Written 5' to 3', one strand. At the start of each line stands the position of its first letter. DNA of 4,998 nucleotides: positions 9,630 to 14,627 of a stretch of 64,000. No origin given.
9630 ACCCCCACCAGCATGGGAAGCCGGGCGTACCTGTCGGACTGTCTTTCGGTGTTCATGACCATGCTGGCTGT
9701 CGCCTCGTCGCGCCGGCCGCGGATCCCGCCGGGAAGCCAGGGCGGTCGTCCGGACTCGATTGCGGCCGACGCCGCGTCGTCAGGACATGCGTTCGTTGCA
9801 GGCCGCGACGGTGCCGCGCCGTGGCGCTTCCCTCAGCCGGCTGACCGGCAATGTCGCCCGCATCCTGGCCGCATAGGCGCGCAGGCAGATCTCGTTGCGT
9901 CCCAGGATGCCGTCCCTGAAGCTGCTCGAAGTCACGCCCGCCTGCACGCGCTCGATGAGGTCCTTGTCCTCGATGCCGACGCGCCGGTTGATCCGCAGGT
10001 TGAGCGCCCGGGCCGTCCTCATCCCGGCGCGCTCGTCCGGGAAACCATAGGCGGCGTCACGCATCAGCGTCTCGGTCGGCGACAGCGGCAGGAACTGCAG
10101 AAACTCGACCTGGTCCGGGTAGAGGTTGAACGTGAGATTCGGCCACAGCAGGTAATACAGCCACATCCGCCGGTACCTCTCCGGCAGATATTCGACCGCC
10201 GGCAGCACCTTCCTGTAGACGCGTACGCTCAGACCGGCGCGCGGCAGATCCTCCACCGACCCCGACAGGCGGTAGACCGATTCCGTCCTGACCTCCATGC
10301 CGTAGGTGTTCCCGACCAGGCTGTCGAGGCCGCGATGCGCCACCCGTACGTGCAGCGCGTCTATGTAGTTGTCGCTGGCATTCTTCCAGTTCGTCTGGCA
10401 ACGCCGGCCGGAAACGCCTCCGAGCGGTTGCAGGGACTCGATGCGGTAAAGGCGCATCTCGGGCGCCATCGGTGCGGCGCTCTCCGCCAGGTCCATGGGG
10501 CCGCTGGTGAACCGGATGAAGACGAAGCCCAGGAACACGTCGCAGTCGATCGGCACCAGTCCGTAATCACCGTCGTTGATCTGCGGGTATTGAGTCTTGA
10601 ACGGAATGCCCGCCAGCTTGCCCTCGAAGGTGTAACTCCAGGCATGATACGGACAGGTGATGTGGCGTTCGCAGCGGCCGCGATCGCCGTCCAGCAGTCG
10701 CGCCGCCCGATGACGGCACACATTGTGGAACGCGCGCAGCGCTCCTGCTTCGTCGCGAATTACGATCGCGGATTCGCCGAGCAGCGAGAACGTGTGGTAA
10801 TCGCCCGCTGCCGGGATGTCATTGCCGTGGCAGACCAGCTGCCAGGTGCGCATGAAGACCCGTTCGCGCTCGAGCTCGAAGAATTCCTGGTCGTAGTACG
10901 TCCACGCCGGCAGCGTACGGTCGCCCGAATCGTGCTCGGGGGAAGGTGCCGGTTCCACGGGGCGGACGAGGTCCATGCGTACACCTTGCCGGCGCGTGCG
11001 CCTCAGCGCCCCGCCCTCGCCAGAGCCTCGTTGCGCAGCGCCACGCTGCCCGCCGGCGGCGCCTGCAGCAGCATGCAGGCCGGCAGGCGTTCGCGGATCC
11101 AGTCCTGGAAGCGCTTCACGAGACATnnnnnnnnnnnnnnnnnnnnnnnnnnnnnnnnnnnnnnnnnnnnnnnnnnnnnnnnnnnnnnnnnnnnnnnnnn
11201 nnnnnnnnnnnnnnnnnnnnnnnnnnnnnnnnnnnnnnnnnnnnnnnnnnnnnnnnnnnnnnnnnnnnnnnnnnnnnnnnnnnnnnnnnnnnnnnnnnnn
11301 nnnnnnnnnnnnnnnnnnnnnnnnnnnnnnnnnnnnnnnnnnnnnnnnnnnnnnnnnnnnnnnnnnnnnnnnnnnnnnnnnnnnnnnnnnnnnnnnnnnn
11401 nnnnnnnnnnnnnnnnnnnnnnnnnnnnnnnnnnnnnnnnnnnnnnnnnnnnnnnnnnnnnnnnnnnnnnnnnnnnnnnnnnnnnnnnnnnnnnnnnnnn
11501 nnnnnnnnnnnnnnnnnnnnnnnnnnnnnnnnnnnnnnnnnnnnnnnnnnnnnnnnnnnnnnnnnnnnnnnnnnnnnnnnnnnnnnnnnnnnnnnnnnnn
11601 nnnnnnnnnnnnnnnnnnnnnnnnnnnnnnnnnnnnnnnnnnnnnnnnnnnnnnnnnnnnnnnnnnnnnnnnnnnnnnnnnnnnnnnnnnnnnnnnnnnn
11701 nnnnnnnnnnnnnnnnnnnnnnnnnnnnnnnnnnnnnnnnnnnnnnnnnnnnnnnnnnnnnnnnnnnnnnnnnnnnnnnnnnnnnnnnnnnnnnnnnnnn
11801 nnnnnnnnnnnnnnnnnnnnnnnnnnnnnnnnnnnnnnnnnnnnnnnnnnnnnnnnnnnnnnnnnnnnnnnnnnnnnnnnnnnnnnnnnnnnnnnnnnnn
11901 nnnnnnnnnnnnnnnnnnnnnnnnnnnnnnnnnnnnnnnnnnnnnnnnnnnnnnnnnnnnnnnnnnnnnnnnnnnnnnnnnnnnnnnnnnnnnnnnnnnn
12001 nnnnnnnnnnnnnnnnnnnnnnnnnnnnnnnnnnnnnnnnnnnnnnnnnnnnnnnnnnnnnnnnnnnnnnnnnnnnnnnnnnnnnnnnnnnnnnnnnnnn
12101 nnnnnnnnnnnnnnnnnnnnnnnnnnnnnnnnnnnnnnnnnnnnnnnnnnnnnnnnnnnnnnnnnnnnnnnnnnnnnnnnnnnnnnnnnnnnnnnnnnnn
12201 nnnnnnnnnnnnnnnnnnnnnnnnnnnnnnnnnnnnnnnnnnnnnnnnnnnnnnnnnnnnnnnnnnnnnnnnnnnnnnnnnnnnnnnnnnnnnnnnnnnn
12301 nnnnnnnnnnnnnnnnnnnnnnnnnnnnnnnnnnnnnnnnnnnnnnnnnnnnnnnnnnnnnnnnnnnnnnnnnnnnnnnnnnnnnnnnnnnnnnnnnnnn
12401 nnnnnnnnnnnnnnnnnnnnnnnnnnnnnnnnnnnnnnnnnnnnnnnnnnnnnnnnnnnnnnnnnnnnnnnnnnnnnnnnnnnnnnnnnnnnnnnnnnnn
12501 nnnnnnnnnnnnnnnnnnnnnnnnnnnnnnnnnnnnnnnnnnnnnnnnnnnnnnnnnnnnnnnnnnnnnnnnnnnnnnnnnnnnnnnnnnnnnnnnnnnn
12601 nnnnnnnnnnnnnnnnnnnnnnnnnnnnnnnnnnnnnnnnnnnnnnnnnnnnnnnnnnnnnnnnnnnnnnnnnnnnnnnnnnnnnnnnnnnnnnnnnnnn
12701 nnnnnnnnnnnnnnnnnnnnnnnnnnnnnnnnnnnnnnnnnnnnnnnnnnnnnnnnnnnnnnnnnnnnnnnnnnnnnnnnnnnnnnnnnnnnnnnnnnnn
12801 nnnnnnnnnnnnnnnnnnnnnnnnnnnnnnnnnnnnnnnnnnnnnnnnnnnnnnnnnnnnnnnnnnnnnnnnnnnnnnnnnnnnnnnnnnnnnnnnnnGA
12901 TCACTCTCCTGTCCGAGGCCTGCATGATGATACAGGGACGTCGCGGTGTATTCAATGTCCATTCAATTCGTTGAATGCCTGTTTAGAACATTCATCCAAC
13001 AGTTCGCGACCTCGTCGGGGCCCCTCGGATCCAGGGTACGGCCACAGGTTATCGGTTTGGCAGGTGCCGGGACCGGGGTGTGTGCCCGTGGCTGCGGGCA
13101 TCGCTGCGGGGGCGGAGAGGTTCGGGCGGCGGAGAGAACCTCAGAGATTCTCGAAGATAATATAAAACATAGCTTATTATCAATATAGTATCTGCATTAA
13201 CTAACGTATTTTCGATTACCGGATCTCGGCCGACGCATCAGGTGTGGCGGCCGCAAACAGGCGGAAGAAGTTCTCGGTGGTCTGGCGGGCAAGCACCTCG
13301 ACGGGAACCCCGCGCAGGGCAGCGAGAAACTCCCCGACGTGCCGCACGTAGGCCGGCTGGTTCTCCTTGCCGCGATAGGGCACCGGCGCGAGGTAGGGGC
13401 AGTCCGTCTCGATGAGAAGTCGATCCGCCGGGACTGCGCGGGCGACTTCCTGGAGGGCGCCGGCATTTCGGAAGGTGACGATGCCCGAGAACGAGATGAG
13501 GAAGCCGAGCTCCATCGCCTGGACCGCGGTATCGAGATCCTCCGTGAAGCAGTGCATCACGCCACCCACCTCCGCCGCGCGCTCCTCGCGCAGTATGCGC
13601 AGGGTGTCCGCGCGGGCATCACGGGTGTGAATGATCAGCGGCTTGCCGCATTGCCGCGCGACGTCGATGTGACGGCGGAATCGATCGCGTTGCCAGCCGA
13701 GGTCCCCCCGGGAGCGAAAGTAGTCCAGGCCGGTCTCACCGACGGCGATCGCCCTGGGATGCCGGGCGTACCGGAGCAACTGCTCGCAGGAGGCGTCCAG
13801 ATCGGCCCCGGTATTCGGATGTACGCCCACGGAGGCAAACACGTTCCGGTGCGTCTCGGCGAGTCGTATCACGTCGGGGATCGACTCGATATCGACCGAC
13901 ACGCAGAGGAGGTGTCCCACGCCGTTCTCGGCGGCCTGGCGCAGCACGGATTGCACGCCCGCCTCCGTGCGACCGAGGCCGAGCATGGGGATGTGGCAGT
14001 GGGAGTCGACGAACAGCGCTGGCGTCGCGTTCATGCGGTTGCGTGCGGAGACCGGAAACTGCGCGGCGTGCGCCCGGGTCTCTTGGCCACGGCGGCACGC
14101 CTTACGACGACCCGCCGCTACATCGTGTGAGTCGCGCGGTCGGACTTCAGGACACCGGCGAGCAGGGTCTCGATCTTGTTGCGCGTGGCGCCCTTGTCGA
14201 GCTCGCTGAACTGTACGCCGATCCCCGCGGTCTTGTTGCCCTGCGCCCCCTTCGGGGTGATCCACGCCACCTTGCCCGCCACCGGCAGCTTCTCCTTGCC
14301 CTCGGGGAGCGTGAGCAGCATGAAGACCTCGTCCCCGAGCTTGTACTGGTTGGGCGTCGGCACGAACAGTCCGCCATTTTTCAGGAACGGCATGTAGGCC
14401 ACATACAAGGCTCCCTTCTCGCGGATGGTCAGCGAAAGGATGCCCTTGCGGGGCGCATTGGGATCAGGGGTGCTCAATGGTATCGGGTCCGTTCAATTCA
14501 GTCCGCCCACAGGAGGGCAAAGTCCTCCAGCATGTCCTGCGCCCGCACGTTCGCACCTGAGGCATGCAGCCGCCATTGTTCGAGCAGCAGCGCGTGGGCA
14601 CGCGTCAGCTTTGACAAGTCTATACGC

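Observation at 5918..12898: Glutamine-synthetase-like ligase encoded next to Rieske oxygenases: a possible gamma-glutamylated substrate for the oxygenase (aniline-dioxygenase logic in an aliphatic context)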

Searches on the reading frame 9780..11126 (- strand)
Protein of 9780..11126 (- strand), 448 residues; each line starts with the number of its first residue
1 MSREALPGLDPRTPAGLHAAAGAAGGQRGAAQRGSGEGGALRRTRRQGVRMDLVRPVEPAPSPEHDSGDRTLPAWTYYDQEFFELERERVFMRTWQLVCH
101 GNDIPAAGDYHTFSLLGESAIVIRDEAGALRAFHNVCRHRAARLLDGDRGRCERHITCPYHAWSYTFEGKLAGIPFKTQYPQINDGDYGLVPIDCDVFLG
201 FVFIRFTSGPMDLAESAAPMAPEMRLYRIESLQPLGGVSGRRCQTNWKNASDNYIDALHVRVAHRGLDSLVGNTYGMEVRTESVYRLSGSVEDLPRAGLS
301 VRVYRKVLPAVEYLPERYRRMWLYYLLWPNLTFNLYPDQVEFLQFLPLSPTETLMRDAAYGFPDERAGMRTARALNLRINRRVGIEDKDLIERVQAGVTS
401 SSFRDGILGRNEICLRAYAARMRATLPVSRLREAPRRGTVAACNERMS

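Call 5: search_protein_families(library=pfam, proteins=[window:9780-11126:-])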
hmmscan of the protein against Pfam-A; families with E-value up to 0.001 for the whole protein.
window:9780-11126:- (448 aa): 2 families
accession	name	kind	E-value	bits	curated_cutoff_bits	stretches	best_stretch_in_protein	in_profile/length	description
PF00848.25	Ring_hydroxyl_A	-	1.4e-32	113.8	24.9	1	243-425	14-205/208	Ring hydroxylating alpha subunit (catalytic domain)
PF00355.32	Rieske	-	1.4e-20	73.4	20.3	1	94-180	1-84/88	Rieske [2Fe-2S] domain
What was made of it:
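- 9780..10976 (-): Rieske oxygenase alpha subunit Rk1, group V (quaternary-ammonium type). Rieske and Ring_hydroxyl_A domains (call 5).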

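Call 7: search_protein_families(library=ncbifam, proteins=[window:9780-11126:-], max_evalue=1e-10)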
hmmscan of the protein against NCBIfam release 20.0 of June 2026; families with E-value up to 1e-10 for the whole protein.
window:9780-11126:- (448 aa): 5 families
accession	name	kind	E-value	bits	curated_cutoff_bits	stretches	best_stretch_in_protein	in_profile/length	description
NF058607.1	GlBtMonoOxGbcA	equivalog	1e-33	116.4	670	1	69-270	30-229/420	glycine betaine monooxygenase oxygenase subunit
NF042946.1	3PPDioc_HcaE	equivalog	7.8e-30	104.3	830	1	74-264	18-214/450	3-phenylpropionate/cinnamic acid dioxygenase subunit alpha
NF041684.1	ant_diox_AndAc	equivalog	5.4e-23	81.3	750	1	72-265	23-223/418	anthranilate 1,2-dioxygenase large subunit AndAc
TIGR03228.1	anthran_1_2_A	equivalog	1e-21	77.2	671.9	1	78-267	22-216/438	anthranilate 1,2-dioxygenase large subunit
TIGR03229.1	benzo_1_2_benA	equivalog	3.7e-19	68.9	780.95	1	67-264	11-215/433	benzoate 1,2-dioxygenase large subunit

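Call 44: search_solved_structures(query=window:9780-10976:-, max_evalue=0.00001)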
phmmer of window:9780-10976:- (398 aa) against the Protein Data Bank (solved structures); distinct sequences matched with E-value up to 0.00001: 39.
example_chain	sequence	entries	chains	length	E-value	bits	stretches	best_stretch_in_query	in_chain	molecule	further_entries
6y9c_A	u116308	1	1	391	2.2e-32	115.6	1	21-354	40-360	Carnitine monooxygenase oxygenase subunit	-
6y8j_A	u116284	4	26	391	3.1e-32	115.1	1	21-354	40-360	Carnitine monooxygenase oxygenase subunit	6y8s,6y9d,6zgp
9jp5_A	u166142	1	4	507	1.8e-27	99.4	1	21-215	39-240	Phthalate 3,4-dioxygenase alpha subunit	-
9o71_A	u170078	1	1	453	5.1e-27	97.9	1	26-216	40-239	Phenylpropionate dioxygenase-like ring-hydroxylating dioxygenase large terminal subunit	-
2b1x_A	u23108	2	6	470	5.4e-27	97.8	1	17-218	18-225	naphthalene dioxygenase large subunit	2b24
7yls_B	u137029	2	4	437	9.5e-27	97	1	26-216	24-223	Rieske (2Fe-2S) domain protein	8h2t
8k0a_A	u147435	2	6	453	1.2e-26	96.7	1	25-220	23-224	3-phenylpropionate/cinnamic acid dioxygenase subunit alpha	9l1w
1uli_A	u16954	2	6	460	1.3e-26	96.5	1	24-210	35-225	biphenyl dioxygenase large subunit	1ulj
3gzx_A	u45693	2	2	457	6e-26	94.4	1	19-209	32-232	Biphenyl dioxygenase subunit alpha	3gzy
1wql_A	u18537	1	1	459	2.5e-25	92.3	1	26-210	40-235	iron-sulfur protein large subunit of cumene dioxygenase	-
9vdb_A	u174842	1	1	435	5.3e-24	88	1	17-215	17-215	Ring hydroxylating dioxygenase, alpha subunit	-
3en1_A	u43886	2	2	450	1.8e-23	86.2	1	25-209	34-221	Benzene 1,2-dioxygenase subunit alpha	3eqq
2xsh_A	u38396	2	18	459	4.4e-23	85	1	24-208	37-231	BIPHENYL DIOXYGENASE SUBUNIT ALPHA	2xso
2xr8_A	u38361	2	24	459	4.4e-23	85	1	24-208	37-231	BIPHENYL DIOXYGENASE SUBUNIT ALPHA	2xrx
5aeu_A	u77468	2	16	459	4.4e-23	85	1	24-208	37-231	BIPHENYL DIOXYGENASE SUBUNIT ALPHA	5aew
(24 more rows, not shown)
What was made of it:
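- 9780..10976 (-): Best PDB match is CntA (call 44).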

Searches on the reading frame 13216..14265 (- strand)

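Call 5: search_protein_families(library=pfam, proteins=[window:13216-14265:-])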
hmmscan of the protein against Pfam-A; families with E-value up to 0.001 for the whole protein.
window:13216-14265:- (349 aa): 1 family
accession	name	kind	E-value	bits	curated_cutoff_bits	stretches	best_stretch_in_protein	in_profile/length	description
PF01026.27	TatD_DNase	-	1.3e-79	267.6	27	1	86-337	1-252/253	TatD related DNase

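Call 7: search_protein_families(library=ncbifam, proteins=[window:13216-14265:-], max_evalue=1e-10)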
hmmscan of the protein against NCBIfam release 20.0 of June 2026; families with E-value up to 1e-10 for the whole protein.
window:13216-14265:- (349 aa): 5 families
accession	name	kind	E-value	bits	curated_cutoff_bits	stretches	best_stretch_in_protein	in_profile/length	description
NF008075.0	PRK10812.1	equivalog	3.9e-88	295.1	438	1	84-339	2-256/265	metal-dependent hydrolase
TIGR00010.1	TIGR00010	subfamily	3.2e-81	272.5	206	1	85-338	1-252/253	YchF/TatD family DNA exonuclease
NF007745.0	PRK10425.1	equivalog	4.2e-37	127.8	395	1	104-339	17-258/260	3'-5' ssDNA/RNA exonuclease TatD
NF008522.0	PRK11449.1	equivalog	2.4e-33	115.3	481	1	85-338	5-257/259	metal-dependent hydrolase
NF041926.1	QatD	equivalog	3.5e-21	75.4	230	1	87-335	1-238/239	Qat anti-phage system TatD family nuclease QatD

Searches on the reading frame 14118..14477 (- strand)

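Call 6: search_protein_families(library=pfam, proteins=[window:14118-14477:-])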
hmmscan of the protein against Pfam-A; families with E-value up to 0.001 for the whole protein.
window:14118-14477:- (119 aa): 1 family
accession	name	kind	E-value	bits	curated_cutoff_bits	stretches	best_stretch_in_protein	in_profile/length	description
PF07238.19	PilZ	-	3.1e-14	53.6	22.5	1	15-107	13-101/102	PilZ domain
